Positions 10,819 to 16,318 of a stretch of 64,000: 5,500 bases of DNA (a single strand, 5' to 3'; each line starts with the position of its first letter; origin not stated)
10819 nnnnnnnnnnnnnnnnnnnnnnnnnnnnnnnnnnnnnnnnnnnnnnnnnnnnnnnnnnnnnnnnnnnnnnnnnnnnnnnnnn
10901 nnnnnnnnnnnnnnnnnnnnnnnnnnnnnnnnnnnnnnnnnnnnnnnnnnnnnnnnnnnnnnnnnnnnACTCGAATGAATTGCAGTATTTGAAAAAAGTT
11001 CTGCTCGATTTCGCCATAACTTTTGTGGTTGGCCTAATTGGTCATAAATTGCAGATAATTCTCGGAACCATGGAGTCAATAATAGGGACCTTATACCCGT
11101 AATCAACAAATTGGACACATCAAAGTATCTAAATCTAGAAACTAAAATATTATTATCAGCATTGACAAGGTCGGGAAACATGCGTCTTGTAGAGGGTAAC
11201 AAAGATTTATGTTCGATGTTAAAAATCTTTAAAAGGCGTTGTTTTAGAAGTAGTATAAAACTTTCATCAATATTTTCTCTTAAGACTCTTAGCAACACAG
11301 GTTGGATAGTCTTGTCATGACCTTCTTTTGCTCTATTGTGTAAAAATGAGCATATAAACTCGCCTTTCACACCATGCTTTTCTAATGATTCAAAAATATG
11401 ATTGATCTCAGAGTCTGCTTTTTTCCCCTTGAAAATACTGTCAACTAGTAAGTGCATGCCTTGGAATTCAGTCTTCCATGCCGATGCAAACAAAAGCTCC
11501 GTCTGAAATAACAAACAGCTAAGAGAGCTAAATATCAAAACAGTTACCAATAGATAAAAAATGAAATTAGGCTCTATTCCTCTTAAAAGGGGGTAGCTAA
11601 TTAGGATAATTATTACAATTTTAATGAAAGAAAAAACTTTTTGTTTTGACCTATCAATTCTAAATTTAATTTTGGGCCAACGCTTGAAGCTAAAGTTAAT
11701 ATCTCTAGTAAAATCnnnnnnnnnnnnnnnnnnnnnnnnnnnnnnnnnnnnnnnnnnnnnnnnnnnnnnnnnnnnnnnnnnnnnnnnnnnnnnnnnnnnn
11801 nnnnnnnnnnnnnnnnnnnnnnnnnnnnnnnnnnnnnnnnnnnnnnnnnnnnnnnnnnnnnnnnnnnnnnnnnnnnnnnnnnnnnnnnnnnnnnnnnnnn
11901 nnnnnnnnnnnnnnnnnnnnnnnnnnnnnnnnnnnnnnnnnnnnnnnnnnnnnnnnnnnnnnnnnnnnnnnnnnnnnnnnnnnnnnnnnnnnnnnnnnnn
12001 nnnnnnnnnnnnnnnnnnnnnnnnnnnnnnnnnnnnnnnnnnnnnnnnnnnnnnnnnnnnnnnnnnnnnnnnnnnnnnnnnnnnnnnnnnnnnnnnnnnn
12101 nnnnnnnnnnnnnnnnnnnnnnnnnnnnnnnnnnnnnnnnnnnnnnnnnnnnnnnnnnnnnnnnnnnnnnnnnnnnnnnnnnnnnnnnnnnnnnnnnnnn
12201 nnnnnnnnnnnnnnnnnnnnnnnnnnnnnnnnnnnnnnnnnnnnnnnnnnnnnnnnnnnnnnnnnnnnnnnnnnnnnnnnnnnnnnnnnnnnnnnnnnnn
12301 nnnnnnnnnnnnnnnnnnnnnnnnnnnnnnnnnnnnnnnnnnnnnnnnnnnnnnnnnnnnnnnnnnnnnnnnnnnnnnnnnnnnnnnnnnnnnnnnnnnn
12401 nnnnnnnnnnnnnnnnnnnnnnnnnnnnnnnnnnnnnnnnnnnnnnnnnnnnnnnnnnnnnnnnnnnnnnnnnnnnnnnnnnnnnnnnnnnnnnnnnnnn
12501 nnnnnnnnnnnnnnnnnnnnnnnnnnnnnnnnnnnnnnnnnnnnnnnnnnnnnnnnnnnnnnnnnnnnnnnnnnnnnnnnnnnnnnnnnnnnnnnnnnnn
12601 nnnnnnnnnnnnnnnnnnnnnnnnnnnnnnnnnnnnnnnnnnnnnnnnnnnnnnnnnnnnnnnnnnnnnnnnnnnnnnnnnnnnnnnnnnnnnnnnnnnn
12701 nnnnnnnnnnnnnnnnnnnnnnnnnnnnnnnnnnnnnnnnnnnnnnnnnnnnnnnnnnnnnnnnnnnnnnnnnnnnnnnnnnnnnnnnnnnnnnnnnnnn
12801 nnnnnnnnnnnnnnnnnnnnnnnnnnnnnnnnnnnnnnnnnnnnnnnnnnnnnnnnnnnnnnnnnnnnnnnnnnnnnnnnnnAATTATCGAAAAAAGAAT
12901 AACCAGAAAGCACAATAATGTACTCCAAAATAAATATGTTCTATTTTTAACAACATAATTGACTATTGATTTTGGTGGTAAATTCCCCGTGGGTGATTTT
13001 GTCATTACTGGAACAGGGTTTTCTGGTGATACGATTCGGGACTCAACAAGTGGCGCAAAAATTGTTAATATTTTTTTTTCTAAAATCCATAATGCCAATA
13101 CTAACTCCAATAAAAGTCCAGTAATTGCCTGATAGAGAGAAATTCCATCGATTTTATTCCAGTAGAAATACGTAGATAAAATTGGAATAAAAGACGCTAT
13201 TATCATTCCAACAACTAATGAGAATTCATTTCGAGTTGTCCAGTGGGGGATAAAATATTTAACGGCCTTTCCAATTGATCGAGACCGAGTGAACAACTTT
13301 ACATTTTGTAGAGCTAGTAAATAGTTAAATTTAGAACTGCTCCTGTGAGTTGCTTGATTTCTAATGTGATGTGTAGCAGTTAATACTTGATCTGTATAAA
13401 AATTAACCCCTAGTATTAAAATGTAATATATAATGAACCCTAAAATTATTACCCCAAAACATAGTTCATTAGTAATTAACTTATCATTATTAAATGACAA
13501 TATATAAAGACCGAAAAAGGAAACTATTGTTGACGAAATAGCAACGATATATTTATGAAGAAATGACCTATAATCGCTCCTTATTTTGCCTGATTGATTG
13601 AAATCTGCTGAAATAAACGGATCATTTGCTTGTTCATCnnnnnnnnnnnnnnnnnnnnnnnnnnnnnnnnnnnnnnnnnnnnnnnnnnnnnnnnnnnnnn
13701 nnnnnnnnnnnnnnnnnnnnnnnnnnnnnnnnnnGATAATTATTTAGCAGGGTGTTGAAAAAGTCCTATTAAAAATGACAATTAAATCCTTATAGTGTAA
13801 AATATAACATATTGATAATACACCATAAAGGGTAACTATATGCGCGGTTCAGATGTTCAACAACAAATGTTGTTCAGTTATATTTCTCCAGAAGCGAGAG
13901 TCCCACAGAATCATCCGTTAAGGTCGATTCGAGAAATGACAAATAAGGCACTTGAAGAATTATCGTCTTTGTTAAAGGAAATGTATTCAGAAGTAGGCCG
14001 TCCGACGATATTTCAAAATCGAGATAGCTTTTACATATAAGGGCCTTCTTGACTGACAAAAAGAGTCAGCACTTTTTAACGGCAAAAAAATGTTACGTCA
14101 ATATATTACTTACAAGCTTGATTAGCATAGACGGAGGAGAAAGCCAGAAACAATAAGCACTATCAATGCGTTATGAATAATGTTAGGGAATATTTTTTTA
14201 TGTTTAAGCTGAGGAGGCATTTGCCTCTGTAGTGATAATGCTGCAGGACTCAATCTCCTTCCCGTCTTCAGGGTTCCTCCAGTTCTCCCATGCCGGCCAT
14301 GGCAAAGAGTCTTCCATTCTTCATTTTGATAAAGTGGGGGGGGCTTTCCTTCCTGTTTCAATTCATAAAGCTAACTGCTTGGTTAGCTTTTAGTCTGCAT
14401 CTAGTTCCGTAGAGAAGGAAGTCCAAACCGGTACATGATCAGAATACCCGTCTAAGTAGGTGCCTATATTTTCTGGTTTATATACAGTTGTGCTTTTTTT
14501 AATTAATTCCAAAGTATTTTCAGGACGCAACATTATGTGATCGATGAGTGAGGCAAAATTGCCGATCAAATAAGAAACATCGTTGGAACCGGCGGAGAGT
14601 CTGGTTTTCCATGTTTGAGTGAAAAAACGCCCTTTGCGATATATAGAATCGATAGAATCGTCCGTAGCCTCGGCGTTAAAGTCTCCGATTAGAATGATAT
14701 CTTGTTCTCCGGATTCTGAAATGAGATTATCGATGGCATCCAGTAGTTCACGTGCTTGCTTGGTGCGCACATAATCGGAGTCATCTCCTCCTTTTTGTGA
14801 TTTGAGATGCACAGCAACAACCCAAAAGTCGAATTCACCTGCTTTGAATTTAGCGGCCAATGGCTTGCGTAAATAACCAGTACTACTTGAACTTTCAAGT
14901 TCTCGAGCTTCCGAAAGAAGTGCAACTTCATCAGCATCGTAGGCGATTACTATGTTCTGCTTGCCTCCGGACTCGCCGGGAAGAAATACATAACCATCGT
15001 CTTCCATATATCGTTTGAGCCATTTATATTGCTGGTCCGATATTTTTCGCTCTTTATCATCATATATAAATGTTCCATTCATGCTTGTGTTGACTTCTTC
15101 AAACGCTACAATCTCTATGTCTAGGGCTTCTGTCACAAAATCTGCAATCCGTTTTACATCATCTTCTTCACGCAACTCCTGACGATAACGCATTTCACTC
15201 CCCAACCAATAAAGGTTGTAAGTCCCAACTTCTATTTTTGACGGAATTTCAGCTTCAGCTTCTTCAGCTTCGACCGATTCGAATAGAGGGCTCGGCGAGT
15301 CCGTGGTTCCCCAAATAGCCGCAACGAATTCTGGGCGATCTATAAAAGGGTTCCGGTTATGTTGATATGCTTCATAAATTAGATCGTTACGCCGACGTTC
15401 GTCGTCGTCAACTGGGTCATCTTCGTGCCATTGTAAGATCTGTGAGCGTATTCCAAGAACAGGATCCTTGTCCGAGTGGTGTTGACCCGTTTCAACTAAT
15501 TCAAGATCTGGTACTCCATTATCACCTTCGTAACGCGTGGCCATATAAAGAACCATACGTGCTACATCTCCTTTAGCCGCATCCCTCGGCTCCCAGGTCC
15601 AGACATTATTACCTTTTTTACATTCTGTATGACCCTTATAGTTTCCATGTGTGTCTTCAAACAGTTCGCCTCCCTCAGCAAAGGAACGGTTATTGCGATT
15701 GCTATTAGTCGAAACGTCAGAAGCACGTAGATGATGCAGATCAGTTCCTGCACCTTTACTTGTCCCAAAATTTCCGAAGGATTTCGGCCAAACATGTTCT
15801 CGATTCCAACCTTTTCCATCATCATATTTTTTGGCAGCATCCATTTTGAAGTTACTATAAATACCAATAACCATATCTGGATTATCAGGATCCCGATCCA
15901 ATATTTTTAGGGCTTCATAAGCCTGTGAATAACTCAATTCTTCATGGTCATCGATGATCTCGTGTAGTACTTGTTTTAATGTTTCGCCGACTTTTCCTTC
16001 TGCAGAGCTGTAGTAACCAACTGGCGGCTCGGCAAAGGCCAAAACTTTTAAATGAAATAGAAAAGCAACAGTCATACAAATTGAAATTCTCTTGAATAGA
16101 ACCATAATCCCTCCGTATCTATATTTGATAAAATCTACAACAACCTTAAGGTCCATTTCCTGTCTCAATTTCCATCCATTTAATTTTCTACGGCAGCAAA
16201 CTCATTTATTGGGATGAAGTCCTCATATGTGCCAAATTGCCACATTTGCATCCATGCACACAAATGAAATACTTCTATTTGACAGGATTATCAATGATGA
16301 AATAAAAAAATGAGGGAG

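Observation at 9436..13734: AT-rich island encoding a 1432-aa protein that fuses a huge polytopic membrane domain to an LpxB-like glycosyltransferase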

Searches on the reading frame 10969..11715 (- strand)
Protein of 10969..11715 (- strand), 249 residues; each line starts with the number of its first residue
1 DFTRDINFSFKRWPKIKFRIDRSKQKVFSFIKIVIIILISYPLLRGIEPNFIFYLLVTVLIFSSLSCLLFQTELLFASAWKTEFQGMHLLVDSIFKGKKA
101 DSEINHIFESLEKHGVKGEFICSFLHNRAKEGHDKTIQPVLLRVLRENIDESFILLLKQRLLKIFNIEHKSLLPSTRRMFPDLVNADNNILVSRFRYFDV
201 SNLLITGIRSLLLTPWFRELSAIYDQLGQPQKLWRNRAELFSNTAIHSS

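Call 76: find_homologous_proteins(query=A8, max_evalue=0.01)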
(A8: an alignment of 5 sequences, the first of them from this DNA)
Query A8 (5 sequences): 8000 candidates shared short words with the query, none scored E <= 0.01.
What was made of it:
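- Tried and rejected: The linker profile found nothing (call 76).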

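Call 77: find_related_loci(query=A8, collection=metagenome_contigs, flank=10000)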
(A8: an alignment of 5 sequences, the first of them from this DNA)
Query A8 (249 aa) in metagenome_contigs; peptide patterns used: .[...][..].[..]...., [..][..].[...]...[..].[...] (x = any residue, [..] = any of these).
144 stretches matched a pattern, but none encodes a relative of the query by tblastn (E <= 1e-3).

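Call 78: find_related_loci(query=A8, collection=viral_contigs, flank=10000)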
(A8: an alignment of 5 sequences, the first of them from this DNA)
Query A8 (249 aa) in viral_contigs; peptide patterns used: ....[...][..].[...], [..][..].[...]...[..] (x = any residue, [..] = any of these).
57 stretches matched a pattern, but none encodes a relative of the query by tblastn (E <= 1e-3).

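Call 93: search_solved_structures(query=A8, max_evalue=10)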
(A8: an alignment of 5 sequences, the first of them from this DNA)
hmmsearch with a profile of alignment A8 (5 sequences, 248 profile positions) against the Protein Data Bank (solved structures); distinct sequences matched with E-value up to 10: 2.
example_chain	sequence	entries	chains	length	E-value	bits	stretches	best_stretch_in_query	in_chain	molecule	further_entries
3exc_X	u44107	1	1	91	0.045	16.6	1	86-149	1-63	Uncharacterized protein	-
1yis_A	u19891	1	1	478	0.56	13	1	86-164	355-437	adenylosuccinate lyase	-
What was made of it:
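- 10969..11508 (-): Juxtamembrane motif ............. (11440-11478) and an all-helical cytoplasmic linker domain (aa 736-915). Conserved in every family member. There is no significant PDB match (call 93).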

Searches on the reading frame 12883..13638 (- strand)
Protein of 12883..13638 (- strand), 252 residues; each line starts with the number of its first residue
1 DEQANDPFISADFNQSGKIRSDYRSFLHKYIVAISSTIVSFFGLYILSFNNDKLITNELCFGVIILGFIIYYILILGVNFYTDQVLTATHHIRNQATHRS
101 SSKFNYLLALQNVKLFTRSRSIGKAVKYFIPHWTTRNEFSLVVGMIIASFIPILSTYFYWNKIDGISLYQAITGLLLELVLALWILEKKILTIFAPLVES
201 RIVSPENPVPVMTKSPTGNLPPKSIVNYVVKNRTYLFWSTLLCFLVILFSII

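Call 35: find_homologous_proteins(query=A3, max_evalue=0.01)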
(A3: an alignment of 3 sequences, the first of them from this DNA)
Query A3 (3 sequences) (252 aa, profile of the alignment): 1 proteins with E <= 0.01 among 8000 candidates.
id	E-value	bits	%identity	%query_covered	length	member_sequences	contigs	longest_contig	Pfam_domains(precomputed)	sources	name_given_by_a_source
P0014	2.7e-76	275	45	73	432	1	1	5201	-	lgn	-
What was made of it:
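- Tried and rejected: The N-module profile found only P0014 (call 35).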

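Call 37: find_encoding_contigs(protein=P0014, flank=10000, max_places=4)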
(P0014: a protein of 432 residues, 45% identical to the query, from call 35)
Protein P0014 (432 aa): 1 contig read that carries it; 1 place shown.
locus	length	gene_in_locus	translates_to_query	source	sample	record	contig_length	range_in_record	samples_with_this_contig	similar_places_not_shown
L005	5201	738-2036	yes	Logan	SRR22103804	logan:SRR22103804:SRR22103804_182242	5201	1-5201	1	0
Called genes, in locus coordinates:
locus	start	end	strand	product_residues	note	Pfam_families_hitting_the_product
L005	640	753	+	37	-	-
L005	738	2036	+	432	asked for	-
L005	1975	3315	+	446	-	-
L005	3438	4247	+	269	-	-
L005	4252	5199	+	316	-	?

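Call 92: search_solved_structures(query=A3, max_evalue=10)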
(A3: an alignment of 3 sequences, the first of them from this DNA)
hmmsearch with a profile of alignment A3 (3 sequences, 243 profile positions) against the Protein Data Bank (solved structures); distinct sequences matched with E-value up to 10: 2.
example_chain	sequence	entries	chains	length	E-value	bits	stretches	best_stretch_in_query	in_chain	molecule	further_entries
3ul4_B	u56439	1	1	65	0.0068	19.3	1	8-35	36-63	Cellulosome enzyme, dockerin type I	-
4fl4_A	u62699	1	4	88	0.087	15.7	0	11-40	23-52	Glycoside hydrolase family 9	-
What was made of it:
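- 13549..13713 (-): Cytoplasmic N-terminal tail (aa 1-55). It carries the family-invariant motif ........(I/V)RS at 13585-13608. A weak dockerin-like match (call 92) is marginal.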

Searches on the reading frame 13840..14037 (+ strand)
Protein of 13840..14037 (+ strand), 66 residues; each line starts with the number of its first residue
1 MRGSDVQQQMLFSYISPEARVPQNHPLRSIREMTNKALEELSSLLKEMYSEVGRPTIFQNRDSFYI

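Call 83: search_protein_families(library=pfam, proteins=[window:13840-14037:+], max_evalue=0.01)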
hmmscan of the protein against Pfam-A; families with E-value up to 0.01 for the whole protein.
window:13840-14037:+ (66 aa): 0 families

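Call 85: search_dna_similar(query=window:13840-14037:+, collection=plasmids, mode=protein, max_evalue=0.001, max_rows=8)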
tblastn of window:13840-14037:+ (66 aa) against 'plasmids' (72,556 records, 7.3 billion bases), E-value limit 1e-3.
Records with a match: 206; places in all: 314; records where one place covers at least 80% of the query: 195.
Best place of each record, by identity: 60-80% 12; <60% 194.
By first word of the organism name: Sinorhizobium 69; Rhizobium 26; Azospirillum 17; Bradyrhizobium 16; Paracoccus 9; Acidithiobacillus 5; Skermanella 4; Pseudomonas 4; Novosphingobium 3; Ensifer 3; and 32 more.
By predicted mobility (MOB-suite, as given by PLSDB): conjugative 110; non-mobilizable 64; mobilizable 32.
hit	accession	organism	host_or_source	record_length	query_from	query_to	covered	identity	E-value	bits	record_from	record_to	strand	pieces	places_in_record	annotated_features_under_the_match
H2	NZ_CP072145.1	Rhizobium sp. L51/94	Blueberry,cell culture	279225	1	57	86%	61.4%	3e-9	57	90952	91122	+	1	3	none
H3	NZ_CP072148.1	Rhizobium sp. K1/93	Himalayan blackberry,cell culture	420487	1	57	86%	61.4%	3e-9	57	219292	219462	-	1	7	IS5 family transposase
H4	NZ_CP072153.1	Rhizobium sp. K15/93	Himalayan blackberry,cell culture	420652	1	57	86%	61.4%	3e-9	57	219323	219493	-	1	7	IS5 family transposase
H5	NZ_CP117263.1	Rhizobium tumorigenes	Rubus sp.,pure bacterial culture,Aerial ...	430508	1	57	86%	61.4%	4e-9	57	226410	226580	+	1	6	none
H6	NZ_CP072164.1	Rhizobium sp. B21/90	Himalayan blackberry,cell culture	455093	1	57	86%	61.4%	4e-9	57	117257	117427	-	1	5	none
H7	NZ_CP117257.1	Rhizobium tumorigenes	Rubus sp.,pure bacterial culture,Aerial ...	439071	1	57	86%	61.4%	3e-9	57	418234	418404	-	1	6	IS5 family transposase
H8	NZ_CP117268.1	Rhizobium rhododendri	Rhododendron sp.,pure bacterial ...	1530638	1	57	86%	61.4%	4e-9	57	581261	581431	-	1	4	record has no annotation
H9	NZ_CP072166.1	Rhizobium sp. B21/90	Himalayan blackberry,cell culture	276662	1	57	86%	61.4%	5e-9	57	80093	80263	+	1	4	IS5 family transposase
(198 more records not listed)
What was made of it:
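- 13840..14010 (+): Remnant of an IS5-family transposase gene (first ~57 aa only), immediately upstream of the gene. tblastn gives 61% identity to annotated IS5-family transposases (call 85).
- Checked: 13840-14010 encodes only the first ~57 aa of an IS5-family transposase, at 61% identity (call 85).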

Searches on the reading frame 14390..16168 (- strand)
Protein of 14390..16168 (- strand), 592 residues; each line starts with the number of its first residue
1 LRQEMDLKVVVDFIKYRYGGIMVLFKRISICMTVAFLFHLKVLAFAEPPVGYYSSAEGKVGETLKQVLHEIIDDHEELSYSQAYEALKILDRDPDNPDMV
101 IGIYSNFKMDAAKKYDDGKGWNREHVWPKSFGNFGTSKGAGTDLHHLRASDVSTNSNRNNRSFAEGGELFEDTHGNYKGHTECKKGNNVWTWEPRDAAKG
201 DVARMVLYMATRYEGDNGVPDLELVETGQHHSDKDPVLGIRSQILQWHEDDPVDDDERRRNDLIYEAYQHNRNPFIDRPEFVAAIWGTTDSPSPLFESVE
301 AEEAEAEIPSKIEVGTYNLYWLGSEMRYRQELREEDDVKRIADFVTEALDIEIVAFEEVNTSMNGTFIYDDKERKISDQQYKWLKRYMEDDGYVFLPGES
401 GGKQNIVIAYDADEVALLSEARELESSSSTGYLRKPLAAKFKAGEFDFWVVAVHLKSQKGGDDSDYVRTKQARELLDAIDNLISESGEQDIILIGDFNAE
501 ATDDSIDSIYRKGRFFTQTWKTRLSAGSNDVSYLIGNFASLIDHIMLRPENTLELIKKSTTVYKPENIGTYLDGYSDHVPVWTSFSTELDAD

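Call 11: search_protein_families(library=pfam, proteins=[window:14390-16168:-], max_evalue=0.001)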
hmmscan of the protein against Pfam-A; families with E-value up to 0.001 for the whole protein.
window:14390-16168:- (592 aa): 4 families
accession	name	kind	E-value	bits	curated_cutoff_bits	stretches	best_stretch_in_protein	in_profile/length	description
PF04231.19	Endonuclease_1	-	8.1e-40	137.5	25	1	61-280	2-235/235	Endonuclease I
PF03372.29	Exo_endo_phos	-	4.4e-07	30.3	24.5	1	316-549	2-204/225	Endonuclease/Exonuclease/phosphatase family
PF19580.5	Exo_endo_phos_3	-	1.6e-06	27.8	27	1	439-508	137-205/311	Endonuclease/Exonuclease/phosphatase family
PF14529.12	Exo_endo_phos_2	-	0.00056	20.2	27.4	0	466-521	7-63/117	Endonuclease-reverse transcriptase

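Call 65: search_protein_families(library=padloc, proteins=[window:14390-16168:-], max_evalue=0.001)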
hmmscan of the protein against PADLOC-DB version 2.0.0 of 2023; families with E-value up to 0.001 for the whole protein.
window:14390-16168:- (592 aa): 0 families
